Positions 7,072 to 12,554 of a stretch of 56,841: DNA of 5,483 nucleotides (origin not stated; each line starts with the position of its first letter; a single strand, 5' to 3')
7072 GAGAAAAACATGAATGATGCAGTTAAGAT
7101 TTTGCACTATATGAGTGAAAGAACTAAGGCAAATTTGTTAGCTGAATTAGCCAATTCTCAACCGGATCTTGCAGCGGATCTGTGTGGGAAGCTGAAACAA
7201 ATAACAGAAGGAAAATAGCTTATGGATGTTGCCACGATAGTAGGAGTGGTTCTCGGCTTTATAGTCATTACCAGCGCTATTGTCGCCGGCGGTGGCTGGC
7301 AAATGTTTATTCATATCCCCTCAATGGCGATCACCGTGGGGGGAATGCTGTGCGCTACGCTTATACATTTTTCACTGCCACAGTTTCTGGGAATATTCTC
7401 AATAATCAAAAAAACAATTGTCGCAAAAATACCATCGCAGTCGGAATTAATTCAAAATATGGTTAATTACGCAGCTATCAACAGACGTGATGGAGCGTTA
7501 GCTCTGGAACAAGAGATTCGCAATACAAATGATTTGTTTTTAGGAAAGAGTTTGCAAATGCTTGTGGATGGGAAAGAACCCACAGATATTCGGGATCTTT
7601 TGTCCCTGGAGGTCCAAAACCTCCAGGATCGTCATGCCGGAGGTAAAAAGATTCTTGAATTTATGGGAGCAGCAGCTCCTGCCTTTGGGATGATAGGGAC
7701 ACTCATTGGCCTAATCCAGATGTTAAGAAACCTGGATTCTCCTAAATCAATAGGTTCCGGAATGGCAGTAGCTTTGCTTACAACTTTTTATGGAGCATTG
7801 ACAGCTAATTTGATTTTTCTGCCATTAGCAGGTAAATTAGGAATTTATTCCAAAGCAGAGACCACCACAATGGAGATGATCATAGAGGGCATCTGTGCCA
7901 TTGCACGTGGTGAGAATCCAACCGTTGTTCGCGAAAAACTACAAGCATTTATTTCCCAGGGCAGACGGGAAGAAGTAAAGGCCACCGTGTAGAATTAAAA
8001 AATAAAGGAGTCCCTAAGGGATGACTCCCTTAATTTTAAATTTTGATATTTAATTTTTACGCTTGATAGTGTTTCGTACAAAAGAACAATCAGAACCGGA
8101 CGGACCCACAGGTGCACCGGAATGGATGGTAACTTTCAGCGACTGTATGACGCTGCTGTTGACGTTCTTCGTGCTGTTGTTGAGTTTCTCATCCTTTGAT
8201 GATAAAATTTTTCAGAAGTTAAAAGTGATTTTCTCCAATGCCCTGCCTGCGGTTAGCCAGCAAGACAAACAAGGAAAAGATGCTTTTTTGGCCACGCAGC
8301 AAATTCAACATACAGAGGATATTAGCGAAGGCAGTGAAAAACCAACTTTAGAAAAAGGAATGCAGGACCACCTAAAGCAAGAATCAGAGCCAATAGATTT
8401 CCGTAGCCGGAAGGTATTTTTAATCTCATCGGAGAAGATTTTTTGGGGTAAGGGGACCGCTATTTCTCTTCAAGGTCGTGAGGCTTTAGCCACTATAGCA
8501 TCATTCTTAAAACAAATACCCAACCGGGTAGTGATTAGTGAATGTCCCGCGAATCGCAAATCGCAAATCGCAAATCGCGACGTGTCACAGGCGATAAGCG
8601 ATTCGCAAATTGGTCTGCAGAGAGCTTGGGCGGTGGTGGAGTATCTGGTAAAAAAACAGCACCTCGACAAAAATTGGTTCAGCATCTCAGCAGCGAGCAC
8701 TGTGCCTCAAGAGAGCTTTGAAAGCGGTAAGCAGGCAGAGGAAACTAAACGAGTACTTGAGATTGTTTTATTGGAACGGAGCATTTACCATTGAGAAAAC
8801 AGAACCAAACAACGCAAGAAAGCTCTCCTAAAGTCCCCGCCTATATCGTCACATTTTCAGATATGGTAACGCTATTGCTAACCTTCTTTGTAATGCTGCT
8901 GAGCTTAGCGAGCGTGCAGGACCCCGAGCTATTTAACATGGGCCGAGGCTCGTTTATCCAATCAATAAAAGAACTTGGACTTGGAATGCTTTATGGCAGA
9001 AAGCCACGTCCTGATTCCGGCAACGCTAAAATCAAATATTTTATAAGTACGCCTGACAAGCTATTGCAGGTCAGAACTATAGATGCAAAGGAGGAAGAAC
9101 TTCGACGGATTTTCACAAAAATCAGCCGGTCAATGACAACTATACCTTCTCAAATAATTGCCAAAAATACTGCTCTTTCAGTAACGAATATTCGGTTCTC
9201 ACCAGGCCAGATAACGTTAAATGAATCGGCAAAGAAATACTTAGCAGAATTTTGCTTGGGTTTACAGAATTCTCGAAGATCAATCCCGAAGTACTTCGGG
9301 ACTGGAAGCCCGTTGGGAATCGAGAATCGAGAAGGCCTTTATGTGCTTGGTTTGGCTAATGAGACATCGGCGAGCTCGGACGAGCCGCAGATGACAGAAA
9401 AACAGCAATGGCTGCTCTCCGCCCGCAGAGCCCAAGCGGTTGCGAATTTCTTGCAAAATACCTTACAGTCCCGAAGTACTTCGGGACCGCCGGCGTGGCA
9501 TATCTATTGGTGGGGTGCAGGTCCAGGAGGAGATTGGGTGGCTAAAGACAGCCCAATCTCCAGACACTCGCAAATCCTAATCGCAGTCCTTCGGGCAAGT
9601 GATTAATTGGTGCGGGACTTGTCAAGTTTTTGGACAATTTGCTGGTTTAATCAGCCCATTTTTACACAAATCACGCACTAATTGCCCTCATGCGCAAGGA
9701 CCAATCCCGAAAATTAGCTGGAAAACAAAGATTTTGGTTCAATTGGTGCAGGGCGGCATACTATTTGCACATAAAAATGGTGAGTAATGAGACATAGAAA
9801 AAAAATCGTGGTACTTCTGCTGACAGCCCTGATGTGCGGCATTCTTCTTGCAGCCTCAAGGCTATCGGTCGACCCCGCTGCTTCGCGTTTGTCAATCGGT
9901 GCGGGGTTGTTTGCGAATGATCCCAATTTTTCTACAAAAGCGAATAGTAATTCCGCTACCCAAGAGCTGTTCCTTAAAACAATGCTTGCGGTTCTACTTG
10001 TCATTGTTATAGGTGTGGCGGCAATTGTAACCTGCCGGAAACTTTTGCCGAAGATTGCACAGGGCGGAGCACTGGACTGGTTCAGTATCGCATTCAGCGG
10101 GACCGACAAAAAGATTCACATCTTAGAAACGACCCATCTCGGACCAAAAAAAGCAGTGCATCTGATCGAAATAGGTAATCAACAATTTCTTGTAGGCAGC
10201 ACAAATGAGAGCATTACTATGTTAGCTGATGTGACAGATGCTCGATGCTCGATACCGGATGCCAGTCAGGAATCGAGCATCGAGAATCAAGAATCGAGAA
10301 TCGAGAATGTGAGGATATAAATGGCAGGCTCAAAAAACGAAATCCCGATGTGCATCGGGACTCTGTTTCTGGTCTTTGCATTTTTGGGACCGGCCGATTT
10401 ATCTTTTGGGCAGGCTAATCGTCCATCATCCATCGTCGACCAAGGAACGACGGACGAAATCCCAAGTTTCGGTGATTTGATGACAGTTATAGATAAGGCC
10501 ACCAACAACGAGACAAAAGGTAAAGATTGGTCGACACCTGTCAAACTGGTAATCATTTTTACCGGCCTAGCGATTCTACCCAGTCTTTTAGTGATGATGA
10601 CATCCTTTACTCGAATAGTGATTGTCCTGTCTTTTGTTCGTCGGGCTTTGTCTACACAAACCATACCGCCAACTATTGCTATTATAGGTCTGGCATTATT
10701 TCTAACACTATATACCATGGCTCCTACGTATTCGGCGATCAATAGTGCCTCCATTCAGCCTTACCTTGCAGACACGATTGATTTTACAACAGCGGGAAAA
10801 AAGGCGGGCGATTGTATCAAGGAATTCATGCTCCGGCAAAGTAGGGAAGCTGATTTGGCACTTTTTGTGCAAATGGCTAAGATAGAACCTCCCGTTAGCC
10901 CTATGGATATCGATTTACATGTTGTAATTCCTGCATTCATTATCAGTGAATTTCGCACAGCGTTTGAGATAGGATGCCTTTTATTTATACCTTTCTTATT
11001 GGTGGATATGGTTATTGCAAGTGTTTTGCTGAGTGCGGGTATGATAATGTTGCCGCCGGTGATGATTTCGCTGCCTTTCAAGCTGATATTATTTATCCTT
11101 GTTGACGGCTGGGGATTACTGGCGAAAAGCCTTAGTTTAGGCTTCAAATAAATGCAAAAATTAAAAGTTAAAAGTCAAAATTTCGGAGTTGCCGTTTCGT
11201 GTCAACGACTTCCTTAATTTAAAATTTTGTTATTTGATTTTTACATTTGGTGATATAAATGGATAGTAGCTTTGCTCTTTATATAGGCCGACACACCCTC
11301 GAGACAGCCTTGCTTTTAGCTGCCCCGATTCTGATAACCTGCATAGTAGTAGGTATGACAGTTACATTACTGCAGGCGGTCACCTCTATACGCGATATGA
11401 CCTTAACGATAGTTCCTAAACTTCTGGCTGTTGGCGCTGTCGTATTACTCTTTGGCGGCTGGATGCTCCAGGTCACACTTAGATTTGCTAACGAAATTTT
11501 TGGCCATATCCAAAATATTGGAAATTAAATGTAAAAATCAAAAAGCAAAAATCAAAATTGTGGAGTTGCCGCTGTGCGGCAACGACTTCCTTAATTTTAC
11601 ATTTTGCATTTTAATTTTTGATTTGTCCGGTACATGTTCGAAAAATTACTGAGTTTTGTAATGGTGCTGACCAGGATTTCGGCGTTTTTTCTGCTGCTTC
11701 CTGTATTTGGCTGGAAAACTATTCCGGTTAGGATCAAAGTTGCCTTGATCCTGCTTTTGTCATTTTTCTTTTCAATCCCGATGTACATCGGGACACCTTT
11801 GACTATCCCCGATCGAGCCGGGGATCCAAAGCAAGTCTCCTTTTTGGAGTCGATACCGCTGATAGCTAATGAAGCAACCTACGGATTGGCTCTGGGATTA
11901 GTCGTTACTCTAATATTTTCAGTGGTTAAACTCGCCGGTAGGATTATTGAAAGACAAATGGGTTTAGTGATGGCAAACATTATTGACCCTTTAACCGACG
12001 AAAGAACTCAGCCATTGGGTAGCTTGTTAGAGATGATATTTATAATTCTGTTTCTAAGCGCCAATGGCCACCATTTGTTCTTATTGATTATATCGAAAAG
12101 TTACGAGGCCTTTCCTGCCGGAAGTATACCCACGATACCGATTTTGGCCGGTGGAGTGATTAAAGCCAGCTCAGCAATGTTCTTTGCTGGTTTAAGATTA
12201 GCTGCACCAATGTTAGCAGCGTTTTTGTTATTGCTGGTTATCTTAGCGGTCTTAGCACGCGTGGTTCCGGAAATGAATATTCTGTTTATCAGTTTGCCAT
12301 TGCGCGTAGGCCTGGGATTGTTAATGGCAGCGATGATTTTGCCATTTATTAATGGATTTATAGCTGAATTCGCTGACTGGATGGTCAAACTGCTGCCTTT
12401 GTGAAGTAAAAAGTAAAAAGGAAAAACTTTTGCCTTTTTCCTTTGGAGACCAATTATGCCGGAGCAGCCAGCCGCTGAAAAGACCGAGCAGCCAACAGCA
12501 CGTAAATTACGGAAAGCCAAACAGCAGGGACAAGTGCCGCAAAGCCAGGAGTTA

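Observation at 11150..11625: About 100-nt composite hairpin elements with A/T-rich arms bracket fliQ and other cistron junctions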

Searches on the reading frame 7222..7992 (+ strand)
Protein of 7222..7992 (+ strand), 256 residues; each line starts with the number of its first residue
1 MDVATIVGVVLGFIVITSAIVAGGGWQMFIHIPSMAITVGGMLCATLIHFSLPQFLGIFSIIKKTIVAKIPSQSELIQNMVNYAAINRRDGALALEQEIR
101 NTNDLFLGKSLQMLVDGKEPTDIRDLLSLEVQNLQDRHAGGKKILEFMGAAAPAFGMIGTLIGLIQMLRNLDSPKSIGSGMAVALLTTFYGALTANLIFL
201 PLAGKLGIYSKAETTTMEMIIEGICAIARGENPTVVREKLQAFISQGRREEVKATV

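Call 6: search_protein_families(library=pfam, proteins=[window:7222-7992:+])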
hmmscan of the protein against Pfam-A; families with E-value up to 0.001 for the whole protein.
window:7222-7992:+ (256 aa): 1 family
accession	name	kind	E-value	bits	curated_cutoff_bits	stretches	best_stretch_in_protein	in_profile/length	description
PF01618.21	MotA_ExbB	-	1.2e-28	99.8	22.9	1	101-219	4-127/127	MotA/TolQ/ExbB proton channel family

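Call 57: find_encoding_contigs(protein=window:7222-7992:+, flank=1500, max_places=10)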
Protein window:7222-7992:+ (256 aa): 3 contigs read that carry it; 2 places shown.
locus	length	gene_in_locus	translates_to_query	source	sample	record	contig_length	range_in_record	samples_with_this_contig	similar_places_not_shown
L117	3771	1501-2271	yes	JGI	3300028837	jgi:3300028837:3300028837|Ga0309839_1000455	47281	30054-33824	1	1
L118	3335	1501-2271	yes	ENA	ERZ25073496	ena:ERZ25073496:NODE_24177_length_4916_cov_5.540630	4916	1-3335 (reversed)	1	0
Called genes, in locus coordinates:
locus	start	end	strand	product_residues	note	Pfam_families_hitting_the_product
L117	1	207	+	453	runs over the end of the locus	PF02874:ATP-synt_ab_N, PF00006:ATP-synt_ab, PF18269:T3SS_ATPase_C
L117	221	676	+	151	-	PF02050:FliJ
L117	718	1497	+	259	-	-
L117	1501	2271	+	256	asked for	PF01618:MotA_ExbB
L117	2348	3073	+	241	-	PF13677:MotB_plug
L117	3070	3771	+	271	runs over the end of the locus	PF13677:MotB_plug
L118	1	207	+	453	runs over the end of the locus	PF02874:ATP-synt_ab_N, PF00006:ATP-synt_ab, PF18269:T3SS_ATPase_C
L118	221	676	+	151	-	PF02050:FliJ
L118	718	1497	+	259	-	-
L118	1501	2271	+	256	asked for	PF01618:MotA_ExbB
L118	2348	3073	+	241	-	PF13677:MotB_plug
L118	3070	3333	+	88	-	?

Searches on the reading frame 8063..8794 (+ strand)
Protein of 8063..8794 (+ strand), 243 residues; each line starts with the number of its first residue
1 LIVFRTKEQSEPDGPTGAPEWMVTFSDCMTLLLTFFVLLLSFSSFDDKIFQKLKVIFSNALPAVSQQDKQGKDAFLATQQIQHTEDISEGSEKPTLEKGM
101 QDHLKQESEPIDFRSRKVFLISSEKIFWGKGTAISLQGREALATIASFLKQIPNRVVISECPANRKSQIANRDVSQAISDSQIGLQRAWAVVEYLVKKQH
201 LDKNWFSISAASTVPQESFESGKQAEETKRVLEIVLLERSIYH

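Call 6: search_protein_families(library=pfam, proteins=[window:8063-8794:+])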
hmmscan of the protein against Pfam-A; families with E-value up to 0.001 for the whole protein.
window:8063-8794:+ (243 aa): 2 families
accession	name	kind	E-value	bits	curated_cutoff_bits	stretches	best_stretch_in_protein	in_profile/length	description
PF13677.11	MotB_plug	-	8.4e-17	60.9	24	1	7-61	3-58/58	Membrane MotB of proton-channel complex MotA/MotB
PF00691.25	OmpA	-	0.00012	22.7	27.2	1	131-227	6-93/98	OmpA family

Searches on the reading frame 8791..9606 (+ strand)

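Call 7: search_protein_families(library=pfam, proteins=[window:8791-9606:+])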
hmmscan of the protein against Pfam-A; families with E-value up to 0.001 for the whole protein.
window:8791-9606:+ (271 aa): 2 families
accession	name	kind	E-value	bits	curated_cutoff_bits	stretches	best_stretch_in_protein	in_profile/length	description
PF13677.11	MotB_plug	-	1.2e-11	44.4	24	1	3-46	3-46/58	Membrane MotB of proton-channel complex MotA/MotB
PF00691.25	OmpA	-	5.5e-05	23.9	27.2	0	202-223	45-66/98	OmpA family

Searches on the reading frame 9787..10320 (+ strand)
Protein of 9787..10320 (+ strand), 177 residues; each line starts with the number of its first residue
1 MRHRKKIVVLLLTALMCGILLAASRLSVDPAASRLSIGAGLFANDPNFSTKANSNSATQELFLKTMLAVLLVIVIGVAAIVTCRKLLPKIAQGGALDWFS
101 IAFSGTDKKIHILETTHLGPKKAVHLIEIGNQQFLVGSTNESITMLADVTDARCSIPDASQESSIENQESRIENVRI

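Call 7: search_protein_families(library=pfam, proteins=[window:9787-10320:+])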
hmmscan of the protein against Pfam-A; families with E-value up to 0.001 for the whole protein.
window:9787-10320:+ (177 aa): 1 family
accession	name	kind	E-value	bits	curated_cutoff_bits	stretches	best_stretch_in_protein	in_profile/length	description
PF04347.18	FliO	-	1.3e-12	48.1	22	1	106-166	18-78/91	Flagellar biosynthesis protein, FliO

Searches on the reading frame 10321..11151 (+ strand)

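Call 6: search_protein_families(library=pfam, proteins=[window:10321-11151:+])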
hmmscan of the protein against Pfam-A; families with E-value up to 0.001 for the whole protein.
window:10321-11151:+ (276 aa): 1 family
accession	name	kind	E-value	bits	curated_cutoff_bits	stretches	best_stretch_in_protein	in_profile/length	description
PF00813.25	FliP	-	3.4e-71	239.6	26.9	1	80-271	2-191/191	FliP family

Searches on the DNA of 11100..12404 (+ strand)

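Call 33: search_rna_families(source=window, start=11100, end=11700, threshold=evalue, max_evalue=10)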
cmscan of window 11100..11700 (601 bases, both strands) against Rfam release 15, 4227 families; matches with E-value up to 10: 13.
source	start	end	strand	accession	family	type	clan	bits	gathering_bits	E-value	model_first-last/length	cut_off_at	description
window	11534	11618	-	RF04134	MIR7504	Gene; miRNA;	-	20.5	83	0.64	1-124/124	no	MIR7504 microRNA precursor family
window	11226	11300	+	RF00429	SNORA29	Gene; snRNA; snoRNA; HACA-box;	CL00030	20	50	0.68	1-140/140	no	Small nucleolar RNA SNORA29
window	11532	11619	-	RF04128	MIR8562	Gene; miRNA;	-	19.5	211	0.33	66-178/242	no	MIR8562 microRNA precursor family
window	11497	11644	+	RF04128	MIR8562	Gene; miRNA;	-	19.5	211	0.34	1-242/242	no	MIR8562 microRNA precursor family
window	11513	11645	+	RF01577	RNase_P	Gene; ribozyme;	CL00002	18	100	1.8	39-188/626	no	Plasmodium RNase_P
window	11482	11604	+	RF02316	TtnuHACA9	Gene; snRNA; snoRNA; HACA-box;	-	17.9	100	3.3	1-135/135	no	Tetrahymena snoRNA TtnuHACA9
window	11533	11619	+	RF03745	mir-2063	Gene; miRNA;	-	16.7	100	4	1-77/77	no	mir-2063 microRNA precursor family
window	11497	11620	+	RF04339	Plastid-psbJ-3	Cis-reg;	CL00152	16.6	61.7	3.7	1-125/125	no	Plastid-psbJ-3 3UTR RNA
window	11542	11644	-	RF02495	ohsC_RNA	Gene; antitoxin;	-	16.6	50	9.8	1-77/77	no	Oppression of Hydrophobic ORF by sRNA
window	11155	11243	-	RF03436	mir-759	Gene; miRNA;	-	15.8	100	9.5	1-89/89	no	mir-759 microRNA precursor family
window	11149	11249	-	RF03940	MIR9563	Gene; miRNA;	-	14.9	90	8.7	1-127/127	no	MIR9563 microRNA precursor family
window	11229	11271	+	RF00137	SNORD83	Gene; snRNA; snoRNA; CD-box;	-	14.8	35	10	1-78/78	no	Small nucleolar RNA SNORD83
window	11441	11546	-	RF01849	alpha_tmRNA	Gene;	CL00001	7.7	50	3.1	1-355/355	no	Alphaproteobacteria transfer-messenger RNA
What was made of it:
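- On Any Rfam family: The permissive scan of 11100-11700 gave only chance-level matches to eukaryotic miRNA and snoRNA models (call 33).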

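Call 77: search_with_rna_model(model_id=R1, sources=[L103, L104, L106, L108, L109, L110, L111, L101, L102, L123], max_evalue=0.01)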
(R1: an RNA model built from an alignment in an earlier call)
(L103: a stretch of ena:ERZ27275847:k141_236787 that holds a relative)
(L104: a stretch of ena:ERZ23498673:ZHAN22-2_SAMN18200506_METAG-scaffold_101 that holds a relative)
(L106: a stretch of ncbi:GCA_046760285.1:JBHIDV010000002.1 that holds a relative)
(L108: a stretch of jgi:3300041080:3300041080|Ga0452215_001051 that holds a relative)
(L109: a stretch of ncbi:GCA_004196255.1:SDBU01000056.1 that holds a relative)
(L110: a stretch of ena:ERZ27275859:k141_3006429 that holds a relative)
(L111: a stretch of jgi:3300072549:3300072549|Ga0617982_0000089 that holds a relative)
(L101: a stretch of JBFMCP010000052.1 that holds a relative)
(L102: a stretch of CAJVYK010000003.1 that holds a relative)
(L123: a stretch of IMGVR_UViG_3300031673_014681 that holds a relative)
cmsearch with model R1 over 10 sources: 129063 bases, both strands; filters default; matches with E-value up to 0.01: 11.
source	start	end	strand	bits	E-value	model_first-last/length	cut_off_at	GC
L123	357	468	-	108.1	1.1e-20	1-112/112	no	0.3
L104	9605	9716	+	102.4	2.2e-19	1-112/112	no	0.35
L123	994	1103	-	95.2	8.8e-18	1-112/112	no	0.31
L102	3699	3874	-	67.2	1.6e-11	1-112/112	no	0.27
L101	3552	3642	+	61.7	2.7e-10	1-112/112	no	0.23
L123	362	473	+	60.6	4.9e-10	1-112/112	no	0.28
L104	9600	9711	-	53.4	2e-08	1-112/112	no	0.36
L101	3547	3637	-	50.4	9.3e-08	1-112/112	no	0.23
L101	143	232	+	50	1.2e-07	1-112/112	no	0.19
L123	999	1108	+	42.2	6.3e-06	1-112/112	no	0.28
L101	131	227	-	39.5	2.6e-05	1-112/112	no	0.27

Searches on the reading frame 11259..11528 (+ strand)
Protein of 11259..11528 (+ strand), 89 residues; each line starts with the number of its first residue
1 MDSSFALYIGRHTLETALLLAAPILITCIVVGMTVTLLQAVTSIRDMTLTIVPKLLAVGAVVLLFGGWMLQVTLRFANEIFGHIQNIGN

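Call 6: search_protein_families(library=pfam, proteins=[window:11259-11528:+])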
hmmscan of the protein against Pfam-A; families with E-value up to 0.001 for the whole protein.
window:11259-11528:+ (89 aa): 1 family
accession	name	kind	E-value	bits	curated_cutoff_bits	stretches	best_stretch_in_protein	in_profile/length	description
PF01313.24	Bac_export_3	-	3.5e-23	81.8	25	1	7-77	3-73/74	Bacterial export proteins, family 3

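Call 55: find_encoding_contigs(protein=window:11259-11528:+, flank=3000, max_places=10)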
Protein window:11259-11528:+ (89 aa): 6 contigs read that carry it; 5 places shown.
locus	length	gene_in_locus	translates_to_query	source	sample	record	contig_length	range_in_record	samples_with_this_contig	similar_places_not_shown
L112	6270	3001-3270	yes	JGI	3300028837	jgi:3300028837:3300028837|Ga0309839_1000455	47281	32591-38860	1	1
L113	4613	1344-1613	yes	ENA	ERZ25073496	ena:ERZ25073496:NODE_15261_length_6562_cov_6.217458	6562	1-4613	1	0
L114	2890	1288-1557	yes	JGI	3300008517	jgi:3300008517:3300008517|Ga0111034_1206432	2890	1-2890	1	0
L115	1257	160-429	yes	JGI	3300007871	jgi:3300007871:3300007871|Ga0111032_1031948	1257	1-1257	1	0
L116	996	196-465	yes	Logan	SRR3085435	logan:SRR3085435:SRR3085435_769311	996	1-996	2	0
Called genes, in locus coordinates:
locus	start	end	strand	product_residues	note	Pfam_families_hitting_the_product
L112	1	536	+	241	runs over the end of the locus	PF13677:MotB_plug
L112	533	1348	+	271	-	PF13677:MotB_plug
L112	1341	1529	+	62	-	-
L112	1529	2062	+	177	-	PF04347:FliO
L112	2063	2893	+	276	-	PF00813:FliP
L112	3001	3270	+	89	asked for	PF01313:Bac_export_3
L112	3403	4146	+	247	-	PF01311:Bac_export_1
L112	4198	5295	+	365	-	PF01312:Bac_export_2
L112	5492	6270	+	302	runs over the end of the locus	-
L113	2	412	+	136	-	?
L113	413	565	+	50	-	-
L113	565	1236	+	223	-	PF00813:FliP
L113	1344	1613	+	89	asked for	PF01313:Bac_export_3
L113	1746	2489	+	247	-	PF01311:Bac_export_1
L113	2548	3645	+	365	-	PF01312:Bac_export_2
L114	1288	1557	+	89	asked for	PF01313:Bac_export_3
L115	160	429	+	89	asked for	PF01313:Bac_export_3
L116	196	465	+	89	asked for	PF01313:Bac_export_3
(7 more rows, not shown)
